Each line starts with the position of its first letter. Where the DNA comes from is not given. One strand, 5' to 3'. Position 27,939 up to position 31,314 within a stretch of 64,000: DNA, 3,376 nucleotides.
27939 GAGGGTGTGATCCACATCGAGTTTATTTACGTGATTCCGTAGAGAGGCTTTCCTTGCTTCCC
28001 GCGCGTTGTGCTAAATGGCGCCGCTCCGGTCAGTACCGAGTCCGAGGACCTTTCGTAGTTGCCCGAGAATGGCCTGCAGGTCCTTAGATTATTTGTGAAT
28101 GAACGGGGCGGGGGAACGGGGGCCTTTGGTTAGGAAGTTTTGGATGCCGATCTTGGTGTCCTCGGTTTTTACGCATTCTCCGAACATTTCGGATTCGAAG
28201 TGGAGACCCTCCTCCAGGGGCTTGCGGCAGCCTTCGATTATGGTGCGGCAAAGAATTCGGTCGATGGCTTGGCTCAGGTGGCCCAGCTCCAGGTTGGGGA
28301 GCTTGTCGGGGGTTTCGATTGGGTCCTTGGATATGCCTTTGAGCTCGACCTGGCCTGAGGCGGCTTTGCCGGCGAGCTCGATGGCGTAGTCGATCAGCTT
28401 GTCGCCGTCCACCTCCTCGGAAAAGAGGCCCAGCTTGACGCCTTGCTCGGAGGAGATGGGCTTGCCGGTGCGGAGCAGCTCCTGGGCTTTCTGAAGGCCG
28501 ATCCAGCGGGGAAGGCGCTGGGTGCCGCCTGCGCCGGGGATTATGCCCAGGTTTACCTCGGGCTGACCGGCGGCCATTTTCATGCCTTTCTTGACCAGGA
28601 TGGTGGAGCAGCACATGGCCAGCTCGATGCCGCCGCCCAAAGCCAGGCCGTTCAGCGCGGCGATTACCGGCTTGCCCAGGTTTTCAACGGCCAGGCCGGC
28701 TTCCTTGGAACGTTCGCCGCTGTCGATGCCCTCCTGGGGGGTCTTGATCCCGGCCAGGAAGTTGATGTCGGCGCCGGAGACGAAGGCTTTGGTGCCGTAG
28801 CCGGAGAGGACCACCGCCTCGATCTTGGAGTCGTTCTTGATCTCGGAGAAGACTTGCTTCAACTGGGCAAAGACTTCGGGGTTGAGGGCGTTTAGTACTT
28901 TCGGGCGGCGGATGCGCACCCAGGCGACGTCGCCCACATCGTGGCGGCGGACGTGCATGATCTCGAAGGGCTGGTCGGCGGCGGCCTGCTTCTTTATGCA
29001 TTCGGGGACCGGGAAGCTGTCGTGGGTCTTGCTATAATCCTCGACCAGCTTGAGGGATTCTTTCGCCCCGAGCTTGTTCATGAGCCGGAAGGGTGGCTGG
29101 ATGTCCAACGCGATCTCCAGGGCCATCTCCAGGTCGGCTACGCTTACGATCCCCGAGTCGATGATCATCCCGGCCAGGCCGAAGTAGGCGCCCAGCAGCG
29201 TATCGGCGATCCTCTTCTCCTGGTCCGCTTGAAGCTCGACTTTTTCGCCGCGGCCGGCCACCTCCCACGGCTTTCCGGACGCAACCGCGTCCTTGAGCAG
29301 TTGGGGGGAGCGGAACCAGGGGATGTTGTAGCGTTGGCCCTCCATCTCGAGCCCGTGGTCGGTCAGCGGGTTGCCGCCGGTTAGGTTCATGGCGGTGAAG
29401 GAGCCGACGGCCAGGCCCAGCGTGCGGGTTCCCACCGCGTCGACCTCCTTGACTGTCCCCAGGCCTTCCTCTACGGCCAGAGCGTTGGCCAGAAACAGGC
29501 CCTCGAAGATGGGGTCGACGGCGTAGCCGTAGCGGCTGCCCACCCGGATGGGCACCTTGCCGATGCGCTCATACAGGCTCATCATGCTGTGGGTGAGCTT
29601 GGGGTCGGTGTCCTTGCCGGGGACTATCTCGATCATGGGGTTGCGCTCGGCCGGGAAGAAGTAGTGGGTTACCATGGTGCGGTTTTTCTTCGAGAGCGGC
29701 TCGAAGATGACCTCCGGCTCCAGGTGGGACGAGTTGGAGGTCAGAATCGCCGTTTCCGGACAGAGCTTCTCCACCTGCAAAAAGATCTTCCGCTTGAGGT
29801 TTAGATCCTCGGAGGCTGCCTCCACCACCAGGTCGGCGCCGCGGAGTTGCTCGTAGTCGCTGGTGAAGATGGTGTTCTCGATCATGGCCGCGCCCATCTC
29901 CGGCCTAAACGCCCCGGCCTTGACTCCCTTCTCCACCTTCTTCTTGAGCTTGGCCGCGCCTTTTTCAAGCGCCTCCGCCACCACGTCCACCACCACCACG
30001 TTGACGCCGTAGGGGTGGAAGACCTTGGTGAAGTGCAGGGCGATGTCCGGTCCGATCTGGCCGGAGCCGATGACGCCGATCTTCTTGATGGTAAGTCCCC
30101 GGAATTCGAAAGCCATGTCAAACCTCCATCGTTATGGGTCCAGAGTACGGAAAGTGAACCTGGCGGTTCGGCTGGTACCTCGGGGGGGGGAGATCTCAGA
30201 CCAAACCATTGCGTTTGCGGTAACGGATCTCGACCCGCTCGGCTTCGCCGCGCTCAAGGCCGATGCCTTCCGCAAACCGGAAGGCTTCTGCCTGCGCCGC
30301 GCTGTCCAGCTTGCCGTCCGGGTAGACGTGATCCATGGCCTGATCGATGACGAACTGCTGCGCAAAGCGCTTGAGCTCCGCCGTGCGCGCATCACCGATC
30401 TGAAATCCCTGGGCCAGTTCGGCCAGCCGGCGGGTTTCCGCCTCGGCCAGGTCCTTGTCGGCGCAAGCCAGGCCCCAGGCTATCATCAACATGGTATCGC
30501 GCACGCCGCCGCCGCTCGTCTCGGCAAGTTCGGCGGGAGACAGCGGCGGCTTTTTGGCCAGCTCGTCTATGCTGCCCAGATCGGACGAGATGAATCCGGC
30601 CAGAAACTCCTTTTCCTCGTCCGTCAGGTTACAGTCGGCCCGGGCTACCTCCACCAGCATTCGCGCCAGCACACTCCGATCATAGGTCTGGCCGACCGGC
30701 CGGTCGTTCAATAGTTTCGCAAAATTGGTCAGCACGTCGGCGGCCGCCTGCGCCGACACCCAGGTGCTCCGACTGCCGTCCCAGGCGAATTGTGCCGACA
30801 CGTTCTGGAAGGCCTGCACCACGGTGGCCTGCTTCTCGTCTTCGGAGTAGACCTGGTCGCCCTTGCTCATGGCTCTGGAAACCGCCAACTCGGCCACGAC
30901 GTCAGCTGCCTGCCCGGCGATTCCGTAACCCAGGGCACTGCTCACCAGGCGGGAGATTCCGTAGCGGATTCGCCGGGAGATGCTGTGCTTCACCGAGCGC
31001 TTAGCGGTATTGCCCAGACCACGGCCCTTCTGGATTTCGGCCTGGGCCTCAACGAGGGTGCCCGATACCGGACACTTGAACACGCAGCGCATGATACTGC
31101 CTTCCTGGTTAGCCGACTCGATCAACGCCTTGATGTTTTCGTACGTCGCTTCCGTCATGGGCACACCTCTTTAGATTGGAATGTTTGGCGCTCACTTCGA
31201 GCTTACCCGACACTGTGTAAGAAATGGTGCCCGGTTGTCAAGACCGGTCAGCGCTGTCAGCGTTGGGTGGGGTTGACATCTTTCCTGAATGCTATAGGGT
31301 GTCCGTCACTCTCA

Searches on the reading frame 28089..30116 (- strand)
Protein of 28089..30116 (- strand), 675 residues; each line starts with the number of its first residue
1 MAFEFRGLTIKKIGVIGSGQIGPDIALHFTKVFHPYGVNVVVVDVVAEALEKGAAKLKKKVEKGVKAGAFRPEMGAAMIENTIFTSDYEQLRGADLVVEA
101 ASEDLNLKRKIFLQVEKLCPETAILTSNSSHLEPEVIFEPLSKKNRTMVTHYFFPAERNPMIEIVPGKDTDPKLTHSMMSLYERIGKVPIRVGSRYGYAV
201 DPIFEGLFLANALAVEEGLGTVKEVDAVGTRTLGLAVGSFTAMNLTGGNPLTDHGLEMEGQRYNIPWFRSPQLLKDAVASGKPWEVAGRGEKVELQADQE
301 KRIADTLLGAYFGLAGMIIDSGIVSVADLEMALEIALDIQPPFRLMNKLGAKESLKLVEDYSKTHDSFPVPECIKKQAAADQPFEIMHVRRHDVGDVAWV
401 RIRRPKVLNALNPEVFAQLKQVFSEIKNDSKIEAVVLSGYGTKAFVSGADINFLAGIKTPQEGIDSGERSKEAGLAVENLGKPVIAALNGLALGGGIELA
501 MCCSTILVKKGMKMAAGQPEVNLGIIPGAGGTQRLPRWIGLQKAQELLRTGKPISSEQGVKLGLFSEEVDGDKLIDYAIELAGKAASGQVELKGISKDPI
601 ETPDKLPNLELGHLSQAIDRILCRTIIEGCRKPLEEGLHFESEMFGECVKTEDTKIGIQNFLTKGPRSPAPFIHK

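Call 10: search_protein_families(library=pfam, proteins=[window:28089-30116:-])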
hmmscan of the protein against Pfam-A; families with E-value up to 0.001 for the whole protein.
window:28089-30116:- (675 aa): 4 families
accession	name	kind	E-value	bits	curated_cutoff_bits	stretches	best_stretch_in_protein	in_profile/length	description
PF02737.24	3HCDH_N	-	8.7e-45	153.3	22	1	12-193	1-178/180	3-hydroxyacyl-CoA dehydrogenase, NAD binding domain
PF00378.25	ECH_1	-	2.4e-44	152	27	1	397-587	6-192/251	Enoyl-CoA hydratase/isomerase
PF16113.10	ECH_2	-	7e-27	95.2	27.2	1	399-636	3-240/335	Enoyl-CoA hydratase/isomerase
PF00725.27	3HCDH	-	9.4e-07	29.7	22.1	1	197-288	1-91/97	3-hydroxyacyl-CoA dehydrogenase, C-terminal domain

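Call 35: search_protein_families(library=ncbifam, proteins=[window:28089-30116:-], max_evalue=1e-10)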
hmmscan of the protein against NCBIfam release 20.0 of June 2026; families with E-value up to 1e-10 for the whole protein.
window:28089-30116:- (675 aa): 79 families (the best 25 are shown)
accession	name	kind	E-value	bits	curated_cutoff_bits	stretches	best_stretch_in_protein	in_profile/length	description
NF008363.0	PRK11154.1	equivalog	2.5e-73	247.4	869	2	394-590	13-210/708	fatty acid oxidation complex subunit alpha FadJ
NF008727.0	PRK11730.1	equivalog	1.7e-67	228.3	870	2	396-609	16-227/717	fatty acid oxidation complex subunit alpha FadB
TIGR02440.1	FadJ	equivalog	3.3e-65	220.7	968.45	2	396-586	10-201/699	fatty acid oxidation complex subunit alpha FadJ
TIGR02441.1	fa_ox_alpha_mit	equivalog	2.8e-63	214.1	964.65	2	384-570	10-197/737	fatty acid oxidation complex subunit alpha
NF004475.0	PRK05809.1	subfamily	2e-57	194.7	394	1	393-600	10-214/260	short-chain-enoyl-CoA hydratase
TIGR02437.1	FadB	equivalog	5.7e-57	193.5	933.55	2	397-610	17-228/714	fatty acid oxidation complex subunit alpha FadB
NF005803.0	PRK07658.1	equivalog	1.3e-49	168.9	313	1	395-587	10-198/257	enoyl-CoA hydratase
NF006007.0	PRK08138.1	subfamily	1.5e-48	165.4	355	1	387-586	9-201/261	enoyl-CoA hydratase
NF004517.0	PRK05862.1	equivalog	7.6e-47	160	396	1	394-588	11-199/257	enoyl-CoA hydratase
NF005802.0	PRK07657.1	equivalog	7.9e-45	153.4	363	1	396-587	13-201/260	enoyl-CoA hydratase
NF007239.0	PRK09674.1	equivalog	1.4e-43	149.2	371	1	394-587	11-198/257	2,3-dehydroadipyl-CoA hydratase PaaF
NF004634.0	PRK05980.1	equivalog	1.4e-42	145.9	375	1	389-586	5-203/263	crotonase/enoyl-CoA hydratase family protein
NF051848.1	EnCoAHydtEchA19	equivalog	1.1e-39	136.6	400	1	393-586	6-198/258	enoyl-CoA hydratase EchA19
NF006124.0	PRK08268.1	subfamily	1.9e-39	136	508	1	9-247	6-240/507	3-hydroxyacyl-CoA dehydrogenase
NF004474.0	PRK05808.1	subfamily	7e-38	130.5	408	1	9-290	2-278/283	3-hydroxybutyryl-CoA dehydrogenase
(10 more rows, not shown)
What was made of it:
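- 28089..30116 (-): FadB-like fusion of 3-hydroxyacyl-CoA dehydrogenase and enoyl-CoA hydratase, 675 aa. A conserved neighbour of the operon. Calls 10, 35.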

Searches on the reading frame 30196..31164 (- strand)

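Call 10: search_protein_families(library=pfam, proteins=[window:30196-31164:-])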
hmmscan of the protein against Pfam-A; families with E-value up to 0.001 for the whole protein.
window:30196-31164:- (322 aa): 1 family
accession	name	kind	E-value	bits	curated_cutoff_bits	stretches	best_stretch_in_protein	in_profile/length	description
PF05099.18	TerB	-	4.5e-06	27.4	24.4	0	223-264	75-116/118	Tellurite resistance protein TerB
